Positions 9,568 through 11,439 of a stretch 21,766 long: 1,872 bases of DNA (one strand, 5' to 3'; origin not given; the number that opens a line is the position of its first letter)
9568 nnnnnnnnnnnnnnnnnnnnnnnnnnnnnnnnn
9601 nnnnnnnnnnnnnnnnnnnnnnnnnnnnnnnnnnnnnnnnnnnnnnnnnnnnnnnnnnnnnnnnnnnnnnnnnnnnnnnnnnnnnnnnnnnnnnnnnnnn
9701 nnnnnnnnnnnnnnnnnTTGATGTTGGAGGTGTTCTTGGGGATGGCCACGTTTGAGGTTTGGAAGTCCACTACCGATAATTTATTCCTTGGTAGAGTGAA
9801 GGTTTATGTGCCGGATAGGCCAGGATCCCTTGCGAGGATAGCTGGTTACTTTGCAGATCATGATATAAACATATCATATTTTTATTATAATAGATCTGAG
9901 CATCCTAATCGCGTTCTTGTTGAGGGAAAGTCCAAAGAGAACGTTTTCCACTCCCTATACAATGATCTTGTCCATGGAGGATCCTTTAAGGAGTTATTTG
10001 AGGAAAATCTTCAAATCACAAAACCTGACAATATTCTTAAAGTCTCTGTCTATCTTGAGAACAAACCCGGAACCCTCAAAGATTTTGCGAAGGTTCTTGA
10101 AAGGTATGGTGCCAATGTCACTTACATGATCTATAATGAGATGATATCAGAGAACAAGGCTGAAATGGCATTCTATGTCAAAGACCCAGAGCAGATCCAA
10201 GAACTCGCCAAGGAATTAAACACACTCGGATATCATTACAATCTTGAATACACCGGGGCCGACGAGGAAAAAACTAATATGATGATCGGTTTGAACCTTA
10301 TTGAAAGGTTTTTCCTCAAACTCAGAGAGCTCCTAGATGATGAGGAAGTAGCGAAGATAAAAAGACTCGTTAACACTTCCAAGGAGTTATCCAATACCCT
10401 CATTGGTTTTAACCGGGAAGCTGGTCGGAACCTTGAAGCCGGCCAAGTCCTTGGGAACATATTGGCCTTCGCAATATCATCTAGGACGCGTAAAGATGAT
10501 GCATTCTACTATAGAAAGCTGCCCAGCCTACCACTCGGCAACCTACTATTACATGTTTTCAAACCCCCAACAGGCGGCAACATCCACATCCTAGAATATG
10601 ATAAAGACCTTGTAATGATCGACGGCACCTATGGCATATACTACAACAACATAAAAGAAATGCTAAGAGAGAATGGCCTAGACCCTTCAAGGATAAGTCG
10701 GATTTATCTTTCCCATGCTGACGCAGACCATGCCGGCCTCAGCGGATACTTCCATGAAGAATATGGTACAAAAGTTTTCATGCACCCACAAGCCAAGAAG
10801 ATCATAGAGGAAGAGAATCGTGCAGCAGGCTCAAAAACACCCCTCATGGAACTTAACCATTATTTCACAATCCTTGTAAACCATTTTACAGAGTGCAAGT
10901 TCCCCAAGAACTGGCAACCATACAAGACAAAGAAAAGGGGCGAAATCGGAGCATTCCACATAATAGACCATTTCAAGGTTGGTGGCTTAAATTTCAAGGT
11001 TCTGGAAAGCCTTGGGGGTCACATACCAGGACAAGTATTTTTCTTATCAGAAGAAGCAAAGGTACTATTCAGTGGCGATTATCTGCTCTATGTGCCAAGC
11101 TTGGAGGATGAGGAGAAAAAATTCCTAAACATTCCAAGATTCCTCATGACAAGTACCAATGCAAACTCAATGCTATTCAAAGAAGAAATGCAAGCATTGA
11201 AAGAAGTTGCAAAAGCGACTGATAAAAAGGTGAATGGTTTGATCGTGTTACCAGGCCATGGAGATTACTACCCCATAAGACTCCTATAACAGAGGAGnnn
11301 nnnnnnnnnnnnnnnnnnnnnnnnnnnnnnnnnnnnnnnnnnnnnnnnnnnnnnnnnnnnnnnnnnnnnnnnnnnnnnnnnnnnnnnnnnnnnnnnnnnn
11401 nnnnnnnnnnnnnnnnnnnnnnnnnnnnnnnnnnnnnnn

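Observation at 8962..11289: CRISPR-less Csa3-like CARF regulator divergently paired with an ACT-ACT-metallo-beta-lactamase enzyme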

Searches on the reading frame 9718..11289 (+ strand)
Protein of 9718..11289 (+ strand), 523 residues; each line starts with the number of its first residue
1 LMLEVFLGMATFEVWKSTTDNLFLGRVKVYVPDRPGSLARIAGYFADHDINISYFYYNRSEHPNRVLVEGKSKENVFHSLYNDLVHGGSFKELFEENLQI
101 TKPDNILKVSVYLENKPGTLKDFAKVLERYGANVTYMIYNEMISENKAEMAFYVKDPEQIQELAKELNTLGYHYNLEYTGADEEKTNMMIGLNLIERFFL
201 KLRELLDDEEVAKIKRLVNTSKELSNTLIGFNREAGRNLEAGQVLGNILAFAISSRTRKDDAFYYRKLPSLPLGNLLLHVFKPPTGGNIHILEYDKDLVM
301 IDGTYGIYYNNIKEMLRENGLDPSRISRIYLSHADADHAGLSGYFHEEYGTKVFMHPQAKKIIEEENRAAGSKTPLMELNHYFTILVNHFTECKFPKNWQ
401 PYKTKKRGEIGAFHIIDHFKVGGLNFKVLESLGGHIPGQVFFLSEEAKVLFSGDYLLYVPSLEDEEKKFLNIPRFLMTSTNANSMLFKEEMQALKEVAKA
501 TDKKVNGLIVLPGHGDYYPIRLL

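Call 3: search_protein_families(library=pfam, proteins=[window:9718-11289:+], max_evalue=0.01)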
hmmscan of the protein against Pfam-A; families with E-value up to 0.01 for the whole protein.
window:9718-11289:+ (523 aa): 6 families
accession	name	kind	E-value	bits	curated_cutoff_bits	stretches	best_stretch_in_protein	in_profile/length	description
PF01842.31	ACT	-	3.3e-16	59.2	27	2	27-54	3-30/66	ACT domain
PF00753.33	Lactamase_B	-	4.4e-15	56.6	22.7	1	284-466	3-161/196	Metallo-beta-lactamase superfamily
PF22629.2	ACT_AHAS_ss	-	5.1e-12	46.2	27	2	29-64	3-38/67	AHAS small subunit-like ACT domain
PF19583.5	ODP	-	4.1e-06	27.2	27.2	0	291-365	7-81/194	ODP family beta lactamase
PF00585.24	Thr_dehydrat_C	-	1.5e-05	25.1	27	1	111-177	15-81/91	C-terminal regulatory domain of Threonine dehydratase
PF13291.12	ACT_4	-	3e-05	25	27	0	108-168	8-70/80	ACT domain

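Call 4: search_protein_families(library=ncbifam, proteins=[window:9718-11289:+], max_evalue=0.01)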
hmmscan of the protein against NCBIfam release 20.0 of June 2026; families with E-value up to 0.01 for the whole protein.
window:9718-11289:+ (523 aa): 11 families
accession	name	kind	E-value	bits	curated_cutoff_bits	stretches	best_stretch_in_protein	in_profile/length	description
NF006352.0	PRK08577.1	equivalog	1.4e-08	34.9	140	1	24-52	56-84/136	hypothetical protein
NF005600.0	PRK07334.1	equivalog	2.8e-07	29.5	496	1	103-174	328-404/408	threonine ammonia-lyase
TIGR01127.1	ilvA_1Cterm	equivalog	3.1e-07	29.7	378.75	1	102-174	301-378/380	threonine ammonia-lyase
NF012229.1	bla_class_B_core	domain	3.6e-07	30.4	100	1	291-442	19-136/139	metallo-beta-lactamase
NF033105.1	bla_subclass_B3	equivalog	3.8e-06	26.4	240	1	295-365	31-101/257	subclass B3 metallo-beta-lactamase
NF053820.1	MBLfold_Strvi7410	exception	2.1e-05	24.1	525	1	288-367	25-106/343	Strvi_7410 family MBL fold metallo-hydrolase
NF008864.0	PRK11895.1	equivalog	0.00053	19.7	119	0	28-63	7-42/164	acetolactate synthase small subunit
TIGR03413.1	GSH_gloB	equivalog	0.00059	19.3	200.8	0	417-457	90-129/248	hydroxyacylglutathione hydrolase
NF047979.1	lactonase_AidB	equivalog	0.00063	19.1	360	1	288-346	52-112/271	AidB family quorum-quenching N-acyl homoserine lactonase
TIGR00119.1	acolac_sm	equivalog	0.00067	19.6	56.9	0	28-64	6-42/158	acetolactate synthase small subunit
NF033106.1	blaL1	exception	0.0037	16.3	560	1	295-354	67-126/290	L1 family subclass B3 metallo-beta-lactamase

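Call 20: search_solved_structures(query=window:9718-11289:+, max_evalue=0.1, show_alignments=2)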
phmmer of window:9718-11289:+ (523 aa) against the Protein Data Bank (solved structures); distinct sequences matched with E-value up to 0.1: 12.
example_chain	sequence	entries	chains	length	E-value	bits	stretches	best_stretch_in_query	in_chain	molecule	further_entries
2zo4_A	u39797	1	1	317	0.00014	24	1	284-457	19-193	Metallo-beta-lactamase family protein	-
2xf4_A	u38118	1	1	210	0.0062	18.5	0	417-456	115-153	HYDROXYACYLGLUTATHIONE HYDROLASE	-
2r2d_A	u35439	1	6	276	0.013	17.4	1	309-347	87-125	Zn-dependent hydrolases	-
2f06_A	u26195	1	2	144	0.017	17.1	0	26-69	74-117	conserved hypothetical protein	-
7ev5_A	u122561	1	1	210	0.023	16.7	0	419-457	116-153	Lactamase_B domain-containing protein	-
2zwr_A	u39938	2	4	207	0.034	16.1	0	425-457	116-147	Metallo-beta-lactamase superfamily protein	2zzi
6i1d_A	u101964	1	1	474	0.035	16.1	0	285-359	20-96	Endoribonuclease YSH1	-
8hxe_A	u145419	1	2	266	0.058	15.3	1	296-359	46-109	Metallo-beta-lactamase L1 type 3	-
8hxi_A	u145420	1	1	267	0.059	15.3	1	296-359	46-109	Metallo-beta-lactamase L1 type 3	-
8hxi_B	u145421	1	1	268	0.059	15.3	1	296-359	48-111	Metallo-beta-lactamase L1 type 3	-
1sml_A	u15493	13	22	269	0.06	15.3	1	296-359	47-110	PROTEIN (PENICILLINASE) | Metallo-beta-lactamase L1 | Metallo-beta-lactamase L1 type 3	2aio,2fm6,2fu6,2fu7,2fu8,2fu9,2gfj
5evb_A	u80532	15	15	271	0.06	15.3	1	296-359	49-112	Metallo-beta-lactamase L1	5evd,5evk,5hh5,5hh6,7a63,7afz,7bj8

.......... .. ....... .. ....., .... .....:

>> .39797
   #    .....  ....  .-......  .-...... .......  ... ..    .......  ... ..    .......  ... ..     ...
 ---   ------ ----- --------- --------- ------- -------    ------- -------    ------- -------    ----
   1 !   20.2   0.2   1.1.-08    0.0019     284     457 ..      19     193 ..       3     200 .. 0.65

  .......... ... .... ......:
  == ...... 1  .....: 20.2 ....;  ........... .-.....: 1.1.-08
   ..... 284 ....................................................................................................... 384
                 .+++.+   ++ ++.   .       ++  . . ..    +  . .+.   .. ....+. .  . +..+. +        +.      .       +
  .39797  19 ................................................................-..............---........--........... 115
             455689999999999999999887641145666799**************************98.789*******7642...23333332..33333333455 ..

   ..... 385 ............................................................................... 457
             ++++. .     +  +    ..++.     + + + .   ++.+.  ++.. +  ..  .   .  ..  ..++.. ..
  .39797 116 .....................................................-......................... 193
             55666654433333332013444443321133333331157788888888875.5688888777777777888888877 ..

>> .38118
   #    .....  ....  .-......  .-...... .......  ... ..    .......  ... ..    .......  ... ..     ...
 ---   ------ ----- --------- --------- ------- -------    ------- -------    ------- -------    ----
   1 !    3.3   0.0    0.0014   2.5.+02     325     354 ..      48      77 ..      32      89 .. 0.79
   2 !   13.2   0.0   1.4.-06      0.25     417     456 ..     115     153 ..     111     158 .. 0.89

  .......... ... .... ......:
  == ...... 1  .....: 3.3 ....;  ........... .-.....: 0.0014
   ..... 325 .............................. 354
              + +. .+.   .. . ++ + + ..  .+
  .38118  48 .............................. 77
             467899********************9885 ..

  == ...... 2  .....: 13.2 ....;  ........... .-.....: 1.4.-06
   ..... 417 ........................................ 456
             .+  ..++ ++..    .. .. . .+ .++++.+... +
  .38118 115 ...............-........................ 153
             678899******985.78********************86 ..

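Call 24: find_homologous_proteins(query=window:9718-11289:+, max_evalue=0.001)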
Query window:9718-11289:+ (523 aa): 223 proteins with E <= 0.001 among 8000 candidates; the best 120 are listed.
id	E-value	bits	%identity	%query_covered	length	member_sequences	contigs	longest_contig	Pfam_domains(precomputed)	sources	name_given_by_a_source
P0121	0.0e+0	1184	100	100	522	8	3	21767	PF00585.25,PF22629.3,PF01842.32,PF19583.6,PF00753.34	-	-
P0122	4.6e-287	971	83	98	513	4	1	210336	PF22629.3,PF01842.32,PF00753.34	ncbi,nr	ncbi:MAG: ACT domain-containing protein [Methanothermobacter sp.]|nr:ACT domain-containing protein [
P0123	1.2e-280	950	83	98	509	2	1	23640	PF22629.3,PF01842.32,PF00753.34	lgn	-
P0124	3.4e-277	938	82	98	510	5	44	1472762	PF22629.3,PF13291.13,PF01842.32,PF19583.6,PF00753.34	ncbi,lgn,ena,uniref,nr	ncbi:MAG TPA: ACT domain-containing protein [Methanothermobacter sp.]|uniref:MBL fold hydrolase n=1 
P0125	4.2e-265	898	76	98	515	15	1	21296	PF22629.3,PF01842.32,PF00753.34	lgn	-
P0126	5.1e-260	882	76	96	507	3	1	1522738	PF22629.3,PF01842.32,PF00753.34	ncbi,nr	ncbi:amino acid-binding ACT domain protein [Methanothermobacter sp. MT-2]|nr:amino acid-binding ACT 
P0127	1.3e-259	880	74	98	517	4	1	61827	PF22629.3,PF01842.32,PF00753.34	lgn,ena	-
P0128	7.4e-211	719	61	98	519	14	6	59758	PF22629.3,PF13291.13,PF01842.32,PF19583.6,PF00753.34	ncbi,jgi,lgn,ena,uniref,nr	ncbi:MBL fold metallo-hydrolase [Thermodesulfovibrio thiophilus]|uniref:MBL fold metallo-hydrolase n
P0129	2.5e-210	718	61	98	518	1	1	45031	PF22629.3,PF01842.32,PF23023.2,PF00753.34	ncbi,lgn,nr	ncbi:MAG: MBL fold metallo-hydrolase [Thermodesulfovibrio sp.]|nr:MBL fold metallo-hydrolase [Thermo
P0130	9.0e-210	716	60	98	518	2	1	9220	PF22629.3,PF01842.32,PF00753.34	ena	-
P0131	3.5e-208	711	59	98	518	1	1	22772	PF22629.3,PF01842.32,PF23023.2,PF19583.6,PF00753.34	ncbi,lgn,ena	-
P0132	4.0e-208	710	60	98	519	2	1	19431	PF22629.3,PF01842.32,PF00753.34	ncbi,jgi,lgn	-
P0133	3.5e-206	704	60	98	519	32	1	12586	PF22629.3,PF01842.32,PF00753.34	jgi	-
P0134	1.5e-205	702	59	98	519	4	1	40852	PF22468.3,PF22629.3,PF13291.13,PF01842.32,PF19583.6,PF00753.34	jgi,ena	-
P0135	6.0e-204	697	59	98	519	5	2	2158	PF22629.3,PF01842.32,PF00753.34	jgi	jgi:glyoxylase-like metal-dependent hydrolase (beta-lactamase superfamily II)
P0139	5.8e-196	670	58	98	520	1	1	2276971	PF22629.3,PF01842.32,PF19583.6,PF00753.34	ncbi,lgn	ncbi:MBL fold metallo-hydrolase [Thermodesulfovibrio hydrogeniphilus]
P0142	5.5e-191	654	57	98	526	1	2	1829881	PF22629.3,PF13291.13,PF01842.32,PF19571.6,PF00753.34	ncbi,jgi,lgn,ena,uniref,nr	ncbi:MBL fold metallo-hydrolase [Thermodesulfobacterium sp. TA1]|uniref:MBL fold metallo-hydrolase n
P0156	1.1e-171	590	51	98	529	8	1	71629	PF22629.3,PF01842.32,PF00753.34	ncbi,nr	ncbi:MAG: MBL fold metallo-hydrolase [Bacillota bacterium]|nr:MBL fold metallo-hydrolase [Bacillota 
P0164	1.9e-162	560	50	96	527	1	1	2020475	PF22629.3,PF01842.32,PF19583.6,PF00753.34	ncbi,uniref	ncbi:MBL fold metallo-hydrolase [Desulfothermobacter acidiphilus]|uniref:MBL fold metallo-hydrolase 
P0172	4.7e-158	545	52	88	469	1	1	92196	PF01842.32,PF19583.6,PF00753.34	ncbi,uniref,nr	ncbi:MBL fold metallo-hydrolase [Ammonifex thiophilus]|uniref:MBL fold metallo-hydrolase n=1 Tax=Amm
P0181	2.1e-155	536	48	97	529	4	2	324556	PF22629.3,PF01842.32,PF00753.34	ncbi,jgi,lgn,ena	jgi:glyoxylase-like metal-dependent hydrolase (beta-lactamase superfamily II)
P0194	2.0e-152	527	47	97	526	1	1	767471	PF01842.32,PF19583.6,PF00753.34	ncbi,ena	-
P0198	6.8e-152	525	47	97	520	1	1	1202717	PF22629.3,PF01842.32,PF00753.34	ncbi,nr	ncbi:MAG: MBL fold metallo-hydrolase [Nitrospiraceae bacterium]|nr:MAG: MBL fold metallo-hydrolase [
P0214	9.4e-150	518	46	99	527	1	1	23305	PF00585.25,PF22190.3,PF01842.32,PF00753.34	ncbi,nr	ncbi:MAG: MBL fold metallo-hydrolase [Nitrospiraceae bacterium]|nr:MBL fold metallo-hydrolase [Nitro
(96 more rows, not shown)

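Call 26: find_encoding_contigs(protein=P0139, flank=8000, max_places=2)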
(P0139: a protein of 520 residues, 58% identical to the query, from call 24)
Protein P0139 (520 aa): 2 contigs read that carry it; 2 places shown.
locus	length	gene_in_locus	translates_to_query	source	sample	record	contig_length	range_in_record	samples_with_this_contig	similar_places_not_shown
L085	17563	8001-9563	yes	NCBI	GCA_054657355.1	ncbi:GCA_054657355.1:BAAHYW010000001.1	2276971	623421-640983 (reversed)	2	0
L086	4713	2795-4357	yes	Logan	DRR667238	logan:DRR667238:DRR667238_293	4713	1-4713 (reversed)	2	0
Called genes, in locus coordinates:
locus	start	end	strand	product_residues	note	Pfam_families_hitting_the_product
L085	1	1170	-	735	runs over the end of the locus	PF00912:Transgly, PF17092:PCB_OB, PF00905:Transpeptidase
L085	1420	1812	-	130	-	PF02371:Transposase_20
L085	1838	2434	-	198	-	PF01548:DEDD_Tnp_IS110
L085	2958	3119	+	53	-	PF00301:Rubredoxin, PF21349:RUBY_RBDX (faint)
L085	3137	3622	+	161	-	PF02915:Rubrerythrin, PF09537:DUF2383 (faint), PF13668:Ferritin_2 (faint)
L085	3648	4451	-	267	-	PF01113:DapB_N, PF05173:DapB_C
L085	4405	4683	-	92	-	PF03884:YacG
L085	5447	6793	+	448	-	PF00291:PALP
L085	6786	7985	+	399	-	PF01053:Cys_Met_Meta_PP, PF00155:Aminotran_1_2, PF00266:Aminotran_5 (weak)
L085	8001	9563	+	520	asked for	PF01842:ACT (weak), PF22629:ACT_AHAS_ss (faint), PF00753:Lactamase_B, PF19583:ODP (faint)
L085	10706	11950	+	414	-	PF13487:HD_5, PF01966:HD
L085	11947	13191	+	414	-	PF05496:RuvB_N, PF00158:Sigma54_activat (faint), PF13177:DNA_pol3_delta2 (faint), PF13173:AAA_14, PF00004:AAA, PF07728:AAA_5, PF16193:AAA_assoc_2, PF12002:MgsA_C, +2 more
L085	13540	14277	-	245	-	PF00588:SpoU_methylase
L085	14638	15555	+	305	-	PF00480:ROK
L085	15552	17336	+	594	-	PF00009:GTP_EFTU, PF03144:GTP_EFTU_D2, PF00679:EFG_C, PF06421:LepA_C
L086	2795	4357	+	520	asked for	PF01842:ACT (weak), PF22629:ACT_AHAS_ss (faint), PF00753:Lactamase_B, PF19583:ODP (faint)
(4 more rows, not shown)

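Call 27: find_encoding_contigs(protein=P0142, flank=8000, max_places=2)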
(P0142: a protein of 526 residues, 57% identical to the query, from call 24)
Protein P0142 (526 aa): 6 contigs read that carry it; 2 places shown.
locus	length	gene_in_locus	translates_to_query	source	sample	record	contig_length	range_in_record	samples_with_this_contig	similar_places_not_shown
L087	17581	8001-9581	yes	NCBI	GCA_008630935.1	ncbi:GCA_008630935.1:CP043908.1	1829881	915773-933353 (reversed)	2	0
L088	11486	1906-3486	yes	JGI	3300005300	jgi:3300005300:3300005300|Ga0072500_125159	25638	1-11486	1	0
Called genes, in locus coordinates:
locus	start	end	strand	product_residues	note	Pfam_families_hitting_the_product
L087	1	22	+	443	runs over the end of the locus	PF01654:Cyt_bd_oxida_I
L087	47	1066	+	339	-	PF02322:Cyt_bd_oxida_II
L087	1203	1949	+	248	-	PF00005:ABC_tran, PF13304:AAA_21 (faint)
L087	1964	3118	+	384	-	PF01458:SUFBD_core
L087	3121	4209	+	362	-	PF00155:Aminotran_1_2, PF00266:Aminotran_5 (weak)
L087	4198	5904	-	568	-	PF01814:Hemerythrin, PF00990:GGDEF, PF00563:EAL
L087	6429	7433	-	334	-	PF06791:TMP_2 (faint), PF26618:DUF8196 (weak)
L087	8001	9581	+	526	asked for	PF13291:ACT_4 (faint), PF19571:ACT_8 (faint), PF01842:ACT (weak), PF22629:ACT_AHAS_ss (faint), PF00753:Lactamase_B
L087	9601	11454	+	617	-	PF00483:NTP_transferase, PF12804:NTP_transf_3 (weak), PF01636:APH, PF02958:EcKL (faint)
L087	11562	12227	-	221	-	-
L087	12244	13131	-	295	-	PF06745:ATPase, PF13481:AAA_25 (weak)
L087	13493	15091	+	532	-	PF02652:Lactate_perm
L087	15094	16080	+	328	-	PF01073:3Beta_HSD, PF01370:Epimerase, PF16363:GDP_Man_Dehyd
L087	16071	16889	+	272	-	PF00571:CBS (weak), PF03471:CorC_HlyC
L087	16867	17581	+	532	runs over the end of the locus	PF20154:LNT_N, PF00795:CN_hydrolase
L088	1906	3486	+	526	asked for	PF13291:ACT_4 (faint), PF19571:ACT_8 (faint), PF01842:ACT (weak), PF22629:ACT_AHAS_ss (faint), PF00753:Lactamase_B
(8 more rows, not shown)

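Call 28: find_encoding_contigs(protein=P0128, flank=6000, max_places=2)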
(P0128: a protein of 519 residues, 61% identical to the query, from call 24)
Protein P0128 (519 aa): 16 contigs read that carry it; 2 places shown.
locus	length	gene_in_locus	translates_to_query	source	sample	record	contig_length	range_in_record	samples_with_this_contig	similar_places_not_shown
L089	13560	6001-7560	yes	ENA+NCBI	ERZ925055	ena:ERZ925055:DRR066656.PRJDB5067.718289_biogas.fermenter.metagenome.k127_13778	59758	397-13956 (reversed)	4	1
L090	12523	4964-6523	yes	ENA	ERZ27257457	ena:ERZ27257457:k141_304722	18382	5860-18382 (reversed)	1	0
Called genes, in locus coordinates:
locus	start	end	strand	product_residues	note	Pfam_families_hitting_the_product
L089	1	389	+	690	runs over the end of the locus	PF17191:RecG_wedge, PF00270:DEAD, PF04851:ResIII, PF00271:Helicase_C, PF22590:Cas3-like_C_2 (weak), PF19833:RecG_dom3_C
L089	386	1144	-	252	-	PF00990:GGDEF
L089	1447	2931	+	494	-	PF00733:Asn_synthase (weak)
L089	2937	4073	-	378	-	PF00534:Glycos_transf_1, PF13692:Glyco_trans_1_4, PF13524:Glyco_trans_1_2 (faint)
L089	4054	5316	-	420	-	PF04932:Wzy_C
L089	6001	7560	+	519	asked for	PF01842:ACT (faint), PF13291:ACT_4 (faint), PF22629:ACT_AHAS_ss (faint), PF19583:ODP (faint), PF00753:Lactamase_B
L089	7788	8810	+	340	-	PF00724:Oxidored_FMN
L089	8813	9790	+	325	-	PF02826:2-Hacid_dh_C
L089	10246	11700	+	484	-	PF00199:Catalase, PF06628:Catalase-rel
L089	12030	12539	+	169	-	PF02915:Rubrerythrin, PF21349:RUBY_RBDX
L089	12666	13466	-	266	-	PF17874:TPR_MalT, PF13424:TPR_12, PF10602:RPN7 (weak), PF00515:TPR_1 (weak), PF00515:TPR_1, PF13181:TPR_8, PF13424:TPR_12, PF13424:TPR_12, +17 more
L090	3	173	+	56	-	?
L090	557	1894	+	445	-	PF00733:Asn_synthase (weak)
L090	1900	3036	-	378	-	PF00534:Glycos_transf_1, PF13692:Glyco_trans_1_4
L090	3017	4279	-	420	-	PF04932:Wzy_C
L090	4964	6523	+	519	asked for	PF01842:ACT (faint), PF13291:ACT_4 (faint), PF22629:ACT_AHAS_ss (faint), PF19583:ODP (faint), PF00753:Lactamase_B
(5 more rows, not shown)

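Call 29: find_encoding_contigs(protein=P0164, flank=6000, max_places=1)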
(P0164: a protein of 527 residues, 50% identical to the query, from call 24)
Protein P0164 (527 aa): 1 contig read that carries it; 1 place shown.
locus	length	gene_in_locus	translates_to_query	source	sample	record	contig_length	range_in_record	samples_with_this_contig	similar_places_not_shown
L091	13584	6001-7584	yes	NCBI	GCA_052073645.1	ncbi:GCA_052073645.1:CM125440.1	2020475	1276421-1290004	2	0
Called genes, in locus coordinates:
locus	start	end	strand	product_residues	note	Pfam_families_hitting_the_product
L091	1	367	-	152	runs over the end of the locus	PF09580:Spore_YhcN_YlaJ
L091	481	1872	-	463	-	PF01520:Amidase_3, PF04748:Polysacc_deac_2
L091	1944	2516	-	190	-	PF06195:DUF996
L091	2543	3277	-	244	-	PF04542:Sigma70_r2, PF04539:Sigma70_r3, PF01381:HTH_3 (faint), PF13413:HTH_25 (faint), PF08281:Sigma70_r4_2, PF04545:Sigma70_r4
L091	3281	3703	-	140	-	PF13581:HATPase_c_2, PF02518:HATPase_c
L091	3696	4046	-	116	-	PF01740:STAS, PF13466:STAS_2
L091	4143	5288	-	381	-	PF00768:Peptidase_S11, PF13354:Beta-lactamase2, PF07943:PBP5_C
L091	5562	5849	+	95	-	-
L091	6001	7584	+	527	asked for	PF01842:ACT (faint), PF22629:ACT_AHAS_ss (faint), PF19583:ODP (faint), PF00753:Lactamase_B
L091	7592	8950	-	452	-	PF01029:NusB, PF22458:RsmF-B_ferredox, PF01189:Methyltr_RsmB-F, PF13847:Methyltransf_31 (weak)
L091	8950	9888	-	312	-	PF00551:Formyl_trans_N, PF02911:Formyl_trans_C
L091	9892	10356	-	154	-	PF01327:Pep_deformylase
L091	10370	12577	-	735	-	PF17764:PriA_3primeBD, PF00270:DEAD, PF04851:ResIII, PF18319:Zn_ribbon_PriA (weak), PF00271:Helicase_C (weak), PF18074:PriA_C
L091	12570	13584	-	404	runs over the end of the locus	PF02441:Flavoprotein, PF04127:DFP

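Call 30: find_encoding_contigs(protein=P0198, flank=6000, max_places=1)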
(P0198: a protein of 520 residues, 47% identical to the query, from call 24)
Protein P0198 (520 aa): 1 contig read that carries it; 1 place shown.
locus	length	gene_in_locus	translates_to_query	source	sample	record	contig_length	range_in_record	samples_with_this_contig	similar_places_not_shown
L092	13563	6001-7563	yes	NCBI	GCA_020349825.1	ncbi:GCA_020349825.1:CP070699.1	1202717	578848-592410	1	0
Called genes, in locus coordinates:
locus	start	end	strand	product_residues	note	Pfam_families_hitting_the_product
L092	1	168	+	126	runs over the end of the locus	PF01245:Ribosomal_L19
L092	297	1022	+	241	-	PF01351:RNase_HII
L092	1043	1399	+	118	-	PF10861:DUF2784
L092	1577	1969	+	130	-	PF01250:Ribosomal_S6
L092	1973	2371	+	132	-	PF00436:SSB, PF22657:SSB_1 (weak)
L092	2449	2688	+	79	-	PF01084:Ribosomal_S18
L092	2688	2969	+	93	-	PF04368:DUF507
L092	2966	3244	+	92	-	PF04368:DUF507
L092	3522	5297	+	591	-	PF13492:GAF_3 (faint), PF15714:SpoVT_C (faint), PF01590:GAF (weak), PF13185:GAF_2 (weak), PF00990:GGDEF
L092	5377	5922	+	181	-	PF01661:Macro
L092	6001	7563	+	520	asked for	PF01842:ACT (faint), PF22629:ACT_AHAS_ss (faint), PF00753:Lactamase_B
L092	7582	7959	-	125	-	-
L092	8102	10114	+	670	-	PF00270:DEAD (faint), PF04851:ResIII, PF17757:UvrB_inter, PF27431:UvrB_3rd, PF00271:Helicase_C, PF12344:UvrB, PF02151:UVR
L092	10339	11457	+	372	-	PF13679:Methyltransf_32 (weak), PF02636:Methyltransf_28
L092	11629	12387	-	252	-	PF01261:AP_endonuc_2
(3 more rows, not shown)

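Call 31: find_encoding_contigs(protein=P0181, flank=6000, max_places=1)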
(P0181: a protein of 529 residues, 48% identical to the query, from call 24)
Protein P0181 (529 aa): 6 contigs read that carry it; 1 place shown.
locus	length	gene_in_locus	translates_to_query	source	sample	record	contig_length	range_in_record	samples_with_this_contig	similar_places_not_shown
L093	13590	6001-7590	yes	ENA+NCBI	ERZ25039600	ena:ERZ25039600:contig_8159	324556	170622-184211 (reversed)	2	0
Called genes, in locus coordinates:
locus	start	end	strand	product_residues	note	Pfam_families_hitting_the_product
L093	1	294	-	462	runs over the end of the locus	PF01336:tRNA_anti-codon, PF00152:tRNA-synt_2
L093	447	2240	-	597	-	PF00009:GTP_EFTU, PF01926:MMR_HSR1 (weak), PF22042:EF-G_D2, PF03144:GTP_EFTU_D2, PF00679:EFG_C, PF21018:BipA_C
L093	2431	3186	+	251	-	PF02146:SIR2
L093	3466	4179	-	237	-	PF21842:DUF6901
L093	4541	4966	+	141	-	PF03692:CxxCxxCC (weak)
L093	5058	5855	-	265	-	PF14512:TM1586_NiRdase, PF00881:Nitroreductase (weak)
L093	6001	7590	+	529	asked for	PF01842:ACT (weak), PF22629:ACT_AHAS_ss (faint), PF00753:Lactamase_B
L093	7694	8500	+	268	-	PF01738:DLH, PF00561:Abhydrolase_1 (faint), PF12146:Hydrolase_4 (faint), PF00326:Peptidase_S9 (faint), PF08840:BAAT_C (faint)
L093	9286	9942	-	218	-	PF00702:Hydrolase, PF12710:HAD (weak), PF13419:HAD_2, PF13242:Hydrolase_like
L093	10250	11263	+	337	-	PF04055:Radical_SAM, PF06968:BATS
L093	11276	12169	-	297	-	PF00126:HTH_1, PF03466:LysR_substrate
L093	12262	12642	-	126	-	PF02566:OsmC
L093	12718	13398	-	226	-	PF13241:NAD_binding_7, PF14824:Sirohm_synth_M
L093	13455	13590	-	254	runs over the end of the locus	PF09976:TPR_21 (weak), PF13525:YfiO, PF07719:TPR_2 (faint), PF13181:TPR_8 (faint), PF13428:TPR_14 (faint), PF13432:TPR_16 (faint), PF13174:TPR_6 (weak)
